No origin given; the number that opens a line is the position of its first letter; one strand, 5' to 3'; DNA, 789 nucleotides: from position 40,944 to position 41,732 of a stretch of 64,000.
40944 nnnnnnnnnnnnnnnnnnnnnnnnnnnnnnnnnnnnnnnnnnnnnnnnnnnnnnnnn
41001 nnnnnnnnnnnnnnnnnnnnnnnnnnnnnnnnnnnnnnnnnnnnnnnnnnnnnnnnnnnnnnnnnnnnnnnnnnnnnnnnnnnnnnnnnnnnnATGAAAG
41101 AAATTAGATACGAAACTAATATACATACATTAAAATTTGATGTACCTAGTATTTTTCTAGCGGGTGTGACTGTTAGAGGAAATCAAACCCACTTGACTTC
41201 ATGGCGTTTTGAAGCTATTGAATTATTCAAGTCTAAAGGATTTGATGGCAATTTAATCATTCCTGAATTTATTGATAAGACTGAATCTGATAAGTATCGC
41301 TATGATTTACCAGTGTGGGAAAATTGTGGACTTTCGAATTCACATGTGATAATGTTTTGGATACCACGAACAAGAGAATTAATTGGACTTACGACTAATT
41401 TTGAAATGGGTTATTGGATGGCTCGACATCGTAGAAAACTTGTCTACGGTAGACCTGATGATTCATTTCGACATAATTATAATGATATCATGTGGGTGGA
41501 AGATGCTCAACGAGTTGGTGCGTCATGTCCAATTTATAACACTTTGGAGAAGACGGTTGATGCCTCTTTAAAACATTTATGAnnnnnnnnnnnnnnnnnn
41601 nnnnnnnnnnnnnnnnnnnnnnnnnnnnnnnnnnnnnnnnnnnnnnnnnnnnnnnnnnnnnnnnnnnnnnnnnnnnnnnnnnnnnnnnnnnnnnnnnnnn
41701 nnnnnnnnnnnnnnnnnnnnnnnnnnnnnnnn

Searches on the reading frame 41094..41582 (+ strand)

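Call 55: search_protein_families(library=pfam, proteins=[window:41094-41582:+], max_evalue=0.01)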
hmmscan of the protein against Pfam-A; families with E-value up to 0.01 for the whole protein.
window:41094-41582:+ (162 aa): 1 family
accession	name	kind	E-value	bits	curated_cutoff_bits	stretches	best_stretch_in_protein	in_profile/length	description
PF15891.11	Nuc_deoxyri_tr2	-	1.7e-06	28.7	30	1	18-118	2-100/105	Nucleoside 2-deoxyribosyltransferase like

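Call 62: search_protein_families(library=ncbifam, proteins=[window:41094-41582:+], max_evalue=0.01)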
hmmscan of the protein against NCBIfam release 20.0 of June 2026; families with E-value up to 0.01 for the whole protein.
window:41094-41582:+ (162 aa): 0 families

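Call 63: search_protein_families(library=phrogs, proteins=[window:41094-41582:+], max_evalue=0.001)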
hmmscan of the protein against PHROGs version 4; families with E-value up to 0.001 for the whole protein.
window:41094-41582:+ (162 aa): 0 families
